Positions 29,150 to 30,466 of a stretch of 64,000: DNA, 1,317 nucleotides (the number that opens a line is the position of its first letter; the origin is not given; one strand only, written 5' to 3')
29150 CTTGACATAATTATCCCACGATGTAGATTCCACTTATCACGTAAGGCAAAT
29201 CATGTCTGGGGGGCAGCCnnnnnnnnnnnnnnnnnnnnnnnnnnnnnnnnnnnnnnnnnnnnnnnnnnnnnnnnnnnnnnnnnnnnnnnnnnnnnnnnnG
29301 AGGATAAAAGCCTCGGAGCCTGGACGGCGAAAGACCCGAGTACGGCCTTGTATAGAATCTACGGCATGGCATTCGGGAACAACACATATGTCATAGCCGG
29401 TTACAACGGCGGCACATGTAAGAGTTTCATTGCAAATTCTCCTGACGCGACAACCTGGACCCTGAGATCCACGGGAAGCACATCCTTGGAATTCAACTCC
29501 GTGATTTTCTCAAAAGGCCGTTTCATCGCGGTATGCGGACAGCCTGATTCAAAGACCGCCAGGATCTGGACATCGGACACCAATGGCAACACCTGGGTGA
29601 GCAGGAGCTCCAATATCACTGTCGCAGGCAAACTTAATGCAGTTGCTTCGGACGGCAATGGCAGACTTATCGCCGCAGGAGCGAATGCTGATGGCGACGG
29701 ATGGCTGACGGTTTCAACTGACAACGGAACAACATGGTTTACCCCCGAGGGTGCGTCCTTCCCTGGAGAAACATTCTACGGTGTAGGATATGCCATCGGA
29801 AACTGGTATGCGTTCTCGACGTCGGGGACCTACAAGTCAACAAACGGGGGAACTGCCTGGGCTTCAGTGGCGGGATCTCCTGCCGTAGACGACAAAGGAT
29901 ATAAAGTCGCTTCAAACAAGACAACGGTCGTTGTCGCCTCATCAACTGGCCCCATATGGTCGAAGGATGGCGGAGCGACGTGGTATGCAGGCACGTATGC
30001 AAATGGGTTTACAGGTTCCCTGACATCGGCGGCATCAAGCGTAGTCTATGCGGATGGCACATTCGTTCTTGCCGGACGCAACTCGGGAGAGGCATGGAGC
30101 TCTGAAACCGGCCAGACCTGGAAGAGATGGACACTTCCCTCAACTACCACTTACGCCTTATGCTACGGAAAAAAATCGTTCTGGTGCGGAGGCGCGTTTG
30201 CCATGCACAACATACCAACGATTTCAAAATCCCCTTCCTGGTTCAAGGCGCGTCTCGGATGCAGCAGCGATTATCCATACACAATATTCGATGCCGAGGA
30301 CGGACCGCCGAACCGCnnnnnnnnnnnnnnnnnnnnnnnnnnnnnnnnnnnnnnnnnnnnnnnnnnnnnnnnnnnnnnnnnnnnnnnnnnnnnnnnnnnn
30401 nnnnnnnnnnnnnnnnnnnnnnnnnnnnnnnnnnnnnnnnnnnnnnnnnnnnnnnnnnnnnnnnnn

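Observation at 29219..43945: Three tandem Rhs paralogues with Sec signal + BNR/Asp-box propeller N-termini instead of PAAR/T6SS or other trafficking domains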

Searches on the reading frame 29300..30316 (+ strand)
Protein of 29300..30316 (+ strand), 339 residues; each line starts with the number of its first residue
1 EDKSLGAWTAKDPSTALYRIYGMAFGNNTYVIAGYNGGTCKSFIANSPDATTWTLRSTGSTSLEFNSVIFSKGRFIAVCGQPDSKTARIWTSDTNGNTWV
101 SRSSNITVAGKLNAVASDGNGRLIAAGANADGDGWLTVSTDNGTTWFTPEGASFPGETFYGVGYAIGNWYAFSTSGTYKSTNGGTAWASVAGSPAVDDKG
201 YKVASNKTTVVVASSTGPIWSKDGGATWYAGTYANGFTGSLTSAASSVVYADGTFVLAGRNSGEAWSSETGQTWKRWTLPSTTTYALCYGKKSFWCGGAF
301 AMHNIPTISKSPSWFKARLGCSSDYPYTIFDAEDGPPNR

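Call 11: find_homologous_proteins(query=window:29300-30316:+, max_evalue=0.001)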
Query seq(339 aa): 3626 candidates shared short words with the query, none scored E <= 0.001.

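Call 16: find_related_loci(query=A2, collection=genome_contigs, flank=10000)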
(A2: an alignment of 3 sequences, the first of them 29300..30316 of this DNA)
Query A2 (339 aa) in genome_contigs; peptide patterns used: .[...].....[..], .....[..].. (x = any residue, [..] = any of these).
35 stretches matched a pattern; 3 encode a relative of the query (tblastn E <= 1e-3); 3 distinct loci.
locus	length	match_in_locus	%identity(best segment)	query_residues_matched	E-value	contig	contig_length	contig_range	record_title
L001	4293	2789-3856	57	4-339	9e-115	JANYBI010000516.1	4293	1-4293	MAG: Lentisphaerae bacterium isolate GL140_5_metabat_62_sub GL140_5_k141_3028170, whole genome shotgun sequence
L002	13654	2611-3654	54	4-339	7e-103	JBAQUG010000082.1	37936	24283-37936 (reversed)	MAG: Victivallales bacterium isolate MFD12006_ilm_asm_bin38 k127_49901, whole genome shotgun sequence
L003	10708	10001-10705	63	4-228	3e-87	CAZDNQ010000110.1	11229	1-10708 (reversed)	MAG TPA_asm: uncultured Victivallis sp. isolate SRP089250_co1_121 genome assembly, contig: NODE_10472_length_11229_cov_3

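Call 29: search_protein_representatives(alignment_id=A2)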
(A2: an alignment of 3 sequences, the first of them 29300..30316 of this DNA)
Query: 3 sequences, 348 profile positions. Proteins with E-value up to 0.001 (for the whole library): 5178; up to 1e-10: 1121; up to 1e-30: 35. The best 150 are listed.
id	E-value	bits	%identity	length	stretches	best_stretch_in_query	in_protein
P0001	2.8e-148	510.2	-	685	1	2-348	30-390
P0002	1.0e-143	495.2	-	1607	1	3-348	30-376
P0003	5.5e-109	381.0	-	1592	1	2-348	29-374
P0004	1.6e-76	274.2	-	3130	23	25-158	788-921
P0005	2.2e-66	240.8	-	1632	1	3-347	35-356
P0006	1.0e-53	199.2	-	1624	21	15-82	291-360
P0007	2.4e-53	198.0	-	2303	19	259-322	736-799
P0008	1.1e-52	195.8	-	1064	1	3-348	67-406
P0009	1.7e-44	168.9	-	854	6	24-155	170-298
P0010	5.5e-43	163.9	-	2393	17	6-106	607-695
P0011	9.6e-42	159.8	-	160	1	3-116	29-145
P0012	7.8e-41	156.8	-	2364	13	25-131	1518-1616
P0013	1.4e-40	156.0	-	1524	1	3-348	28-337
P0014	3.6e-39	151.4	-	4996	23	24-161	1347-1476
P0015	1.2e-38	149.7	-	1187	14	26-106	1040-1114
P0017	6.5e-35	137.4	-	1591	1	23-348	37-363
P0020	6.2e-34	134.1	-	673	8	16-150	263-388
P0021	1.5e-33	132.9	-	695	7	22-150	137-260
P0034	8.0e-31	123.9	-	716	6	3-131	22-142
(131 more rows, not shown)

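Call 32: search_protein_families(library=pfam, proteins=[P0002, P0005, P0013, P0017, P0009, P0020, P0021, P0034], max_evalue=0.001)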
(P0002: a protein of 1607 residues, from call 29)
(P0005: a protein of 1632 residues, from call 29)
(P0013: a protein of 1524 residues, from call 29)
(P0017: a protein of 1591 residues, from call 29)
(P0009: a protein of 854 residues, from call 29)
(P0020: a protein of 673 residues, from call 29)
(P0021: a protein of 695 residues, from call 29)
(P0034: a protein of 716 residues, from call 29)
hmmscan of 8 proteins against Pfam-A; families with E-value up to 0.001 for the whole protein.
P0002 (1607 aa): 2 families
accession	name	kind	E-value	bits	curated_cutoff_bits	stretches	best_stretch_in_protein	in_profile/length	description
PF05593.20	RHS_repeat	-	2.1e-83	273.8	22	9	891-927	2-38/38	RHS Repeat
PF20148.4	DUF6531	-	2e-06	28.5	24.1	1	390-453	10-68/74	Domain of unknown function (DUF6531)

P0005 (1632 aa): 3 families
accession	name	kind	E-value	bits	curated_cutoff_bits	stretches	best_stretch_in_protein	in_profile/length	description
PF05593.20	RHS_repeat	-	3.2e-80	263.7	22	7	784-820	1-37/38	RHS Repeat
PF25023.1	TEN_YD-shell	-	2.4e-07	29.7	50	0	870-992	48-170/909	Teneurin YD-shell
PF20148.4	DUF6531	-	2.5e-05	24.9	24.1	1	365-439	4-73/74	Domain of unknown function (DUF6531)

P0013 (1524 aa): 4 families
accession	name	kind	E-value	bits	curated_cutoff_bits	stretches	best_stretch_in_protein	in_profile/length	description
PF05593.20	RHS_repeat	-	1.2e-72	239.6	22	5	684-719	1-36/38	RHS Repeat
PF20148.4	DUF6531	-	5.8e-09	36.6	24.1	1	343-416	2-74/74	Domain of unknown function (DUF6531)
PF15283.12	DUF4595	-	2.9e-07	31.1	34.2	0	506-573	52-117/202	Domain of unknown function (DUF4595) with porin-like fold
PF25023.1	TEN_YD-shell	-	7.1e-07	28.1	50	0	474-562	51-139/909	Teneurin YD-shell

P0017 (1591 aa): 3 families
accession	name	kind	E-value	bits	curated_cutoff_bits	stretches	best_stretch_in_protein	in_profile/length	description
PF05593.20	RHS_repeat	-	4.6e-85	279.1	22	10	709-745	1-37/38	RHS Repeat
PF15283.12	DUF4595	-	3.1e-09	37.5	34.2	0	658-751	4-107/202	Domain of unknown function (DUF4595) with porin-like fold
PF20148.4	DUF6531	-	8e-05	23.3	24.1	1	372-446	5-74/74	Domain of unknown function (DUF6531)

P0009 (854 aa): 8 families
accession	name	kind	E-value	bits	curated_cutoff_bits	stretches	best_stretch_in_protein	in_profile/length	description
PF13290.12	CHB_HEX_C_1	-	3.5e-20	72.1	22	1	427-493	1-67/67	Chitobiase/beta-hexosaminidase C-terminal domain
PF13287.12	Fn3_assoc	-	3.2e-16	59.6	23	1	438-496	1-59/59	Fn3 associated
PF14870.12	PSII_BNR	-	1e-11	45.1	27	1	567-675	32-147/303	Photosynthesis system II assembly factor YCF48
PF15902.12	Sortilin-Vps10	-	1.1e-11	44.7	33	0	615-668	3-60/446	Sortilin, neurotensin receptor 3,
PF19755.4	DUF6242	-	1.9e-10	41.5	29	0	537-625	124-217/217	Domain of unknown function (DUF6242)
PF23366.1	Beta-prop_HVO_0234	-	1.2e-08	35.3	27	0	607-672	202-265/274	HVO_0234-like, beta propeller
PF02012.26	BNR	-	5.5e-08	32.1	27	0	617-626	2-11/12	BNR/Asp-box repeat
PF13088.12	BNR_2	-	6.1e-08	32.8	31.4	0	573-619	82-129/277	BNR repeat-like domain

P0020 (673 aa): 1 family
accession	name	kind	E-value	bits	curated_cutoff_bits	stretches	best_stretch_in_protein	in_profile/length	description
PF19755.4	DUF6242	-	2.1e-17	64.2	29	0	425-521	124-217/217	Domain of unknown function (DUF6242)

P0021 (695 aa): 1 family
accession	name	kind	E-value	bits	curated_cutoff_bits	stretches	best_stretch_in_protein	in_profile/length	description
PF19755.4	DUF6242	-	4e-12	46.9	29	0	507-590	127-217/217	Domain of unknown function (DUF6242)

P0034 (716 aa): 1 family
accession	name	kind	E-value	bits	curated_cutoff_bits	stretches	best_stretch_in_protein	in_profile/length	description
PF19755.4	DUF6242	-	1.2e-09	38.8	29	0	65-155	128-217/217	Domain of unknown function (DUF6242)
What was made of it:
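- On Asp-box beta-propeller fold in the broad sense (Ycf48, sortilin-Vps10, GH74, DUF6242): Profile hits go to proteins carrying DUF6242, PSII_BNR or Sortilin (calls 29, 32).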

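Call 35: predict_structure(alignment_id=A2)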
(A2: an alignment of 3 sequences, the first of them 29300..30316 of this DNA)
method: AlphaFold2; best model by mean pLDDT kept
length: 339 residues; sequences in the alignment: 3
mean_pLDDT: 67.0   pTM: 0.71
mean pLDDT of the five models: 67.0, 64.8, 62.8, 62.5, 53.3
residues with pLDDT >= 90: 0; 70-90: 194; 50-70: 78; < 50: 67
segments of 3 or more residues with pLDDT < 50: 1-16, 289-339
pLDDT, mean of each block of 10 residues (from residue 1): 33 49 74 71 73 63 72 83 75 85 73 82 86 87 83 81 79 85 77 72 72 81 84 68 64 71 73 74 52 40 30 36 24 23
secondary structure, 60 per line:
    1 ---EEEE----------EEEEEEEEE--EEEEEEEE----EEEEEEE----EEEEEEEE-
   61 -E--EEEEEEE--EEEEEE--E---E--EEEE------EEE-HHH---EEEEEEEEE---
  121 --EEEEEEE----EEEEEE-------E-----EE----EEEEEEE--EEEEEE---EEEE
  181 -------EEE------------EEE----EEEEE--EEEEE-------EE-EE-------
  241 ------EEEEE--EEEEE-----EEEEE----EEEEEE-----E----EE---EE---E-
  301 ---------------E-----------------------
elements in order: E4-7 E18-26 E29-36 E41-47 E52-59 E65-71 E74-79 E89-92 E99-101 E109-117 E123-129 E134-139 E159-165 E168-173 E177-180 E188-190 E203-205 E210-214 E217-221 E247-251 E254-258 E264-268 E273-278

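Call 37: fold_search(model_id=the predicted structure, library=pdb)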
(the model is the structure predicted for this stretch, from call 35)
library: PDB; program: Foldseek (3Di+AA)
matches with E <= 10: 1481; with E <= 0.001: 809
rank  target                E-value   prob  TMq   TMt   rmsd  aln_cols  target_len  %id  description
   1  6p2n                  7.2e-09  1.00  0.42  0.21  16.5       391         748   15  Crystal structure of Paenibacillus graminis GH74 (PgGH74) (released 2019-07-31)
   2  7ong                  9.4e-09  1.00  0.46  0.51   5.3       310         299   15  Crystal structure of the computationally designed SAKe6BE-L1 protein (released 2022-12-14)
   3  5fzp_A                9.9e-09  1.00  0.55  0.55   5.9       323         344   18  Structure of the dispase autolysis inducing protein from Streptomyces mobaraensis (released 2016-08-10)
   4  5fzp_B                1.4e-08  1.00  0.54  0.54   6.2       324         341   18  Structure of the dispase autolysis inducing protein from Streptomyces mobaraensis (released 2016-08-10)
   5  4yy8_A                1.8e-08  1.00  0.43  0.39   6.5       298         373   10  Crystal Structure Analysis of Kelch protein from Plasmodium falciparum (released 2015-04-01)
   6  4zgc_A                1.9e-08  1.00  0.41  0.38   5.5       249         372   12  Crystal Structure Analysis of Kelch protein (with disulfide bond) from Plasmodium falciparum (released 2015-06-10)
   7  5fkt_A                2.2e-08  1.00  0.43  0.21  16.3       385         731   14  Unraveling the first step of xyloglucan degradation by the soil saprophyte Cellvibrio japonicus through the functional (released 2015-11-04)
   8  3wsx                  2.2e-08  1.00  0.33  0.21  11.7       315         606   13  SorLA Vps10p domain in ligand-free form (released 2015-02-04)
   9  2w38                  2.3e-08  1.00  0.37  0.31   9.0       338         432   16  Crystal structure of the pseudaminidase from Pseudomonas aeruginosa (released 2008-12-23)
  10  5fkt_B                3.2e-08  1.00  0.43  0.21  17.4       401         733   13  Unraveling the first step of xyloglucan degradation by the soil saprophyte Cellvibrio japonicus through the functional (released 2015-11-04)
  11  6fhp_A                3.6e-08  1.00  0.55  0.55   5.5       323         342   18  DAIP in complex with a C-terminal fragment of thermolysin (released 2018-09-12)
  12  6p2m_A                3.6e-08  1.00  0.29  0.15  18.4       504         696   13  Crystal structure of the Caldicellulosiruptor lactoaceticus GH74 (ClGH74a) enzyme in complex with LLG xyloglucan (released 2019-07-31)
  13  7on7_A                4.0e-08  1.00  0.45  0.53   5.0       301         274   15  Crystal structure of the computationally designed SAKe6BE-L2 protein (released 2022-12-14)
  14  5fkq_B                4.0e-08  1.00  0.44  0.22  16.3       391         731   14  Unraveling the first step of xyloglucan degradation by the soil saprophyte Cellvibrio japonicus through the functional (released 2015-11-04)
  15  5oj3_A                4.2e-08  1.00  0.53  0.56   6.9       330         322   15  YCF48 from Cyanidioschyzon merolae (released 2018-08-08)
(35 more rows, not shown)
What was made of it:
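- On Asp-box beta-propeller fold in the broad sense (Ycf48, sortilin-Vps10, GH74, DUF6242): AlphaFold pTM 0.71 and Foldseek hits to GH74, DAIP, Ycf48 and sortilin (calls 35, 37).
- Checked: An AlphaFold model (pLDDT 67, pTM 0.71; call 35) matches Asp-box propellers by Foldseek: GH74, DAIP, Ycf48 and sortilin Vps10 (E about 1e-8; call 37).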

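Call 45: search_protein_families(library=pfam, proteins=[L002:150-1679:-, L002:7311-8570:+, L002:8800-10278:+, L002:10319-11728:+, L002:11770-12870:+, L003:1678-3162:+, L003:3363-4880:+, L003:5289-9779:+, L003:10-756:+], max_evalue=0.001)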
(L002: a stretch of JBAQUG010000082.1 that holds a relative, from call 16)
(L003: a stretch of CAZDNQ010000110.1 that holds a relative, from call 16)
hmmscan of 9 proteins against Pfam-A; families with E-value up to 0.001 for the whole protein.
L002:150-1679:- (509 aa): 1 family
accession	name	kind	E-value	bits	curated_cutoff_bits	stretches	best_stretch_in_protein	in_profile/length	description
PF02661.23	Fic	-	5.4e-15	56.4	24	1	240-344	2-93/93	Fic/DOC family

L002:7311-8570:+ (419 aa): 4 families
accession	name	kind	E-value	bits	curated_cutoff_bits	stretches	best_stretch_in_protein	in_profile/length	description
PF05593.20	RHS_repeat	-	4.2e-09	37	22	1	34-69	1-36/38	RHS Repeat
PF13927.12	Ig_3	-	6.7e-08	33.4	30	1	74-147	2-76/78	Immunoglobulin domain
PF07686.23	V-set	-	0.00014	22.4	26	1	108-165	49-109/109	Immunoglobulin V-set domain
PF07679.22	I-set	-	0.00056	20.4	23.7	0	76-149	3-77/90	Immunoglobulin I-set domain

L002:8800-10278:+ (492 aa): 6 families
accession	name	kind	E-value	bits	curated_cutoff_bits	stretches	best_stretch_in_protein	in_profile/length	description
PF05448.18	AXE1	-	9.3e-32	110.5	21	1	205-476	42-312/321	Acetyl xylan esterase (AXE1)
PF01738.24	DLH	-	1.2e-06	28.7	21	1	236-369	5-136/217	Dienelactone hydrolase family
PF00561.26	Abhydrolase_1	-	3e-06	27.5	25.8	0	327-372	66-112/245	alpha/beta hydrolase fold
PF00326.27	Peptidase_S9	-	2.8e-05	24.2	22.6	0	314-349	48-83/213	Prolyl oligopeptidase family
PF08840.17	BAAT_C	-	8.5e-05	23.1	20.9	1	316-361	8-53/210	BAAT / Acyl-CoA thioester hydrolase C terminal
PF12697.13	Abhydrolase_6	-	0.00032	21.9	26.3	1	249-468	2-206/217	Alpha/beta hydrolase family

L002:10319-11728:+ (469 aa): 2 families
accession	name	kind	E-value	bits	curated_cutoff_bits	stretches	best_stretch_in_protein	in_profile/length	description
PF02056.22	Glyco_hydro_4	-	3.9e-27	95.4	23.2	1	2-170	1-172/183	Family 4 glycosyl hydrolase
PF11975.13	Glyco_hydro_4C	-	1.2e-19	71.6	24.1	1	193-431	1-207/211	Family 4 glycosyl hydrolase C-terminal domain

L002:11770-12870:+ (366 aa): 1 family
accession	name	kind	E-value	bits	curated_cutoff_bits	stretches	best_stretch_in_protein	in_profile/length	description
PF01208.23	URO-D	-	3e-14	53.3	23.9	1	171-358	162-344/346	Uroporphyrinogen decarboxylase (URO-D)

L003:1678-3162:+ (494 aa): 1 family
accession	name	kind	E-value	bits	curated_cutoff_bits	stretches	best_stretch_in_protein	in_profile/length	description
PF01075.23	Glyco_transf_9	-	1.5e-05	24.9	22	1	410-459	173-221/247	Glycosyltransferase family 9 (heptosyltransferase)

L003:3363-4880:+ (505 aa): 2 families
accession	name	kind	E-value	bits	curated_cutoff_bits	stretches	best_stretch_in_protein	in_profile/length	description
PF04055.27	Radical_SAM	-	1.1e-19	71.7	29.5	1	190-364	4-166/166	Radical SAM superfamily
PF02310.24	B12-binding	-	4.2e-19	69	32.1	1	16-126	13-120/121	B12 binding domain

L003:5289-9779:+ (1496 aa): 2 families
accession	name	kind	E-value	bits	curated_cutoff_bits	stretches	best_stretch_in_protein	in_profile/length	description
PF05593.20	RHS_repeat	-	2e-64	213.3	22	7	854-884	1-31/38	RHS Repeat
PF20148.4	DUF6531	-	7e-07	29.9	24.1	1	289-364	4-74/74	Domain of unknown function (DUF6531)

L003:10-756:+ (248 aa): 1 family
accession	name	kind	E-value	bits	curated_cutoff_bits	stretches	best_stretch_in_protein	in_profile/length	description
PF01075.23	Glyco_transf_9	-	7.8e-29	101.2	22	1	42-225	67-244/247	Glycosyltransferase family 9 (heptosyltransferase)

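Call 46: find_related_loci(query=A2, collection=metagenome_contigs, flank=10000)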
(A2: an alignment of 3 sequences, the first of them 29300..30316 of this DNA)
Query A2 (339 aa) in metagenome_contigs; peptide patterns used: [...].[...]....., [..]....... (x = any residue, [..] = any of these).
178 stretches matched a pattern; 8 encode a relative of the query (tblastn E <= 1e-3); 8 distinct loci.
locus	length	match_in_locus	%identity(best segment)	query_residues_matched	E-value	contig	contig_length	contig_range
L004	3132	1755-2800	52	3-339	1e-81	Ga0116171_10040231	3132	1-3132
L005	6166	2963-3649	30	23-228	2e-11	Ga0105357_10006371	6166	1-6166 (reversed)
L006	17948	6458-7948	27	7-237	9e-11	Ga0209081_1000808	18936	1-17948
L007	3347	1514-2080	31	8-214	4e-9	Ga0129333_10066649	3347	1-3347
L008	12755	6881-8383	33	7-141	7e-8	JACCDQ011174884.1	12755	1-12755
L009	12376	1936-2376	32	24-156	2e-6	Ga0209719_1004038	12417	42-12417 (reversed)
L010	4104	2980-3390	33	24-146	6e-6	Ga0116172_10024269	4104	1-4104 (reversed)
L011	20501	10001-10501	29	139-296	7e-5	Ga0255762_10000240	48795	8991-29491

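Call 47: find_encoding_contigs(protein=P0005, flank=10000, max_places=4)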
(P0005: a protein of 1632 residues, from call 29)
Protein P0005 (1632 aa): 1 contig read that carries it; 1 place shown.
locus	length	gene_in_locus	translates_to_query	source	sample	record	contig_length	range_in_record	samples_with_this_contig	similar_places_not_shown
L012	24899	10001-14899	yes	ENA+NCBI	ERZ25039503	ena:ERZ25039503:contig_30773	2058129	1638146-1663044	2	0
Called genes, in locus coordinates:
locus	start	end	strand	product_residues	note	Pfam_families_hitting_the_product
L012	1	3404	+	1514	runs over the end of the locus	PF00890:FAD_binding_2 (faint), PF01266:DAO (faint), PF12831:FAD_oxidored, PF13450:NAD_binding_8 (weak), PF12831:FAD_oxidored, PF25275:Golvesin_C, PF06848:Disaggr_repeat (weak), PF25275:Golvesin_C, +2 more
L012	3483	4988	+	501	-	PF12708:Pect-lyase_RHGA_epim, PF00295:Glyco_hydro_28, PF13229:Beta_helix (weak)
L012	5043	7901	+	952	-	PF17132:Glyco_hydro_106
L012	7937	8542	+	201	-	PF00884:Sulfatase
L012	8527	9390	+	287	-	PF00884:Sulfatase, PF16347:SGSH_C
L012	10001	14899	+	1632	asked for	PF05593:RHS_repeat (weak), PF25023:TEN_YD-shell (weak), PF05593:RHS_repeat, PF25023:TEN_YD-shell, PF05593:RHS_repeat, PF25023:TEN_YD-shell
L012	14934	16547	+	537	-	PF05593:RHS_repeat (weak)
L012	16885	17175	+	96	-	-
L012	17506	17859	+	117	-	PF05717:TnpB_IS66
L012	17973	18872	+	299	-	PF13007:LZ_Tnp_IS66, PF13005:zf-IS66 (weak), PF03050:DDE_Tnp_IS66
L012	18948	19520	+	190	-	PF03050:DDE_Tnp_IS66, PF13817:DDE_Tnp_IS66_C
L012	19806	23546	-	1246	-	PF20464:MmeI_N, PF20473:MmeI_Mtase, PF07669:Eco57I (weak), PF20466:MmeI_TRD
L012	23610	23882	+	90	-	-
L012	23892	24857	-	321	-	-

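Call 49: find_encoding_contigs(protein=P0013, flank=10000, max_places=3)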
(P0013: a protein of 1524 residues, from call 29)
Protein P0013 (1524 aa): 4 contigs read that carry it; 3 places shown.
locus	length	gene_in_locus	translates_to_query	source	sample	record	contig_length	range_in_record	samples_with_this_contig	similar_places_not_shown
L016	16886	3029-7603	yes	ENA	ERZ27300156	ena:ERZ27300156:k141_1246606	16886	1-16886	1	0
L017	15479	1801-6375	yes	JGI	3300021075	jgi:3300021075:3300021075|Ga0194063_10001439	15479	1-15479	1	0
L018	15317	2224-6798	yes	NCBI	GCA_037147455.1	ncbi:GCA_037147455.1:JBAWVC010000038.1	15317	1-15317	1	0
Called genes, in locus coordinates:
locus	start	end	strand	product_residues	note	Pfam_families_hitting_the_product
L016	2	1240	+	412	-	?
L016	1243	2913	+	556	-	-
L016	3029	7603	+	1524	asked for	PF20148:DUF6531, PF25023:TEN_YD-shell (weak), PF05593:RHS_repeat, PF25023:TEN_YD-shell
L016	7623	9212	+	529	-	PF05593:RHS_repeat (weak), PF05345:He_PIG (weak)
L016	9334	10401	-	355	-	PF01408:GFO_IDH_MocA, PF02894:GFO_IDH_MocA_C, PF22725:GFO_IDH_MocA_C3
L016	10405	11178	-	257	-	PF06283:ThuA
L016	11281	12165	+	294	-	PF12833:HTH_18, PF00165:HTH_AraC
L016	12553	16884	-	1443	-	?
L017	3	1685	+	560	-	?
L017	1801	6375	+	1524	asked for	PF20148:DUF6531, PF25023:TEN_YD-shell (weak), PF05593:RHS_repeat, PF25023:TEN_YD-shell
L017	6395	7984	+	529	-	PF05593:RHS_repeat (weak), PF05345:He_PIG (weak)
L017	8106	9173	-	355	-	PF01408:GFO_IDH_MocA, PF02894:GFO_IDH_MocA_C, PF22725:GFO_IDH_MocA_C3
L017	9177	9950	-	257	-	PF06283:ThuA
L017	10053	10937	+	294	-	PF12833:HTH_18, PF00165:HTH_AraC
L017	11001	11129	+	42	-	-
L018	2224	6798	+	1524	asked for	PF20148:DUF6531, PF25023:TEN_YD-shell (weak), PF05593:RHS_repeat, PF25023:TEN_YD-shell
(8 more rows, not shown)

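Call 50: find_encoding_contigs(protein=P0017, flank=10000, max_places=3)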
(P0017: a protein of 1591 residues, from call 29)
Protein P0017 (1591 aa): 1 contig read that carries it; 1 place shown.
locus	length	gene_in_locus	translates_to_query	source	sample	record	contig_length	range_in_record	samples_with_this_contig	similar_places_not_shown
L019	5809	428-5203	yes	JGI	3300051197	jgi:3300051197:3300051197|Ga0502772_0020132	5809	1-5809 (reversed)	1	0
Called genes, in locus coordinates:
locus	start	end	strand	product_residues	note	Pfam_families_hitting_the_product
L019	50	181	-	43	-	-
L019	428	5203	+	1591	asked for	PF25023:TEN_YD-shell, PF05593:RHS_repeat, PF25023:TEN_YD-shell (weak), PF05593:RHS_repeat, PF25023:TEN_YD-shell, PF05593:RHS_repeat, PF25023:TEN_YD-shell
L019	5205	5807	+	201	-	?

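Call 51: find_encoding_contigs(protein=P0003, flank=10000, max_places=3)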
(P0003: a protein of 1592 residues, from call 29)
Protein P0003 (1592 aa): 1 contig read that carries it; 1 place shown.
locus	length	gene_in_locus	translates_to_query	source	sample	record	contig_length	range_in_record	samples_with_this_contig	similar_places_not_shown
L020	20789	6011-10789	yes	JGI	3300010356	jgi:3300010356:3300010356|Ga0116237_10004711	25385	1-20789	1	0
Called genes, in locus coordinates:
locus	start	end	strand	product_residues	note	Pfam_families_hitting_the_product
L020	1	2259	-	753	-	?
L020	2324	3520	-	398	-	PF25917:BSH_RND (weak)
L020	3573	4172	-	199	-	PF00440:TetR_N, PF09209:CecR_C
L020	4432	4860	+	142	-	PF01243:PNPOx_N, PF12900:Pyridox_ox_2 (weak)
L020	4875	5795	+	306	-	PF03851:UvdE, PF01261:AP_endonuc_2 (weak)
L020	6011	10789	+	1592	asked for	PF05593:RHS_repeat, PF25023:TEN_YD-shell (weak), PF05593:RHS_repeat, PF25023:TEN_YD-shell, PF05593:RHS_repeat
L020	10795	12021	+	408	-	PF05593:RHS_repeat, PF07679:I-set (weak), PF13927:Ig_3 (weak)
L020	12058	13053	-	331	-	PF01595:CNNM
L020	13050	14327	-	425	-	PF01595:CNNM, PF00571:CBS (weak), PF03471:CorC_HlyC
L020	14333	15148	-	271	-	PF00215:OMPdecase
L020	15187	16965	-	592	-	PF02985:HEAT (faint), PF13646:HEAT_2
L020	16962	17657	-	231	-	-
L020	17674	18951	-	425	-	PF10502:Peptidase_S26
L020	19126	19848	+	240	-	PF01168:Ala_racemase_N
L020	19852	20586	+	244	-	PF20260:PUA_4, PF04452:Methyltrans_RNA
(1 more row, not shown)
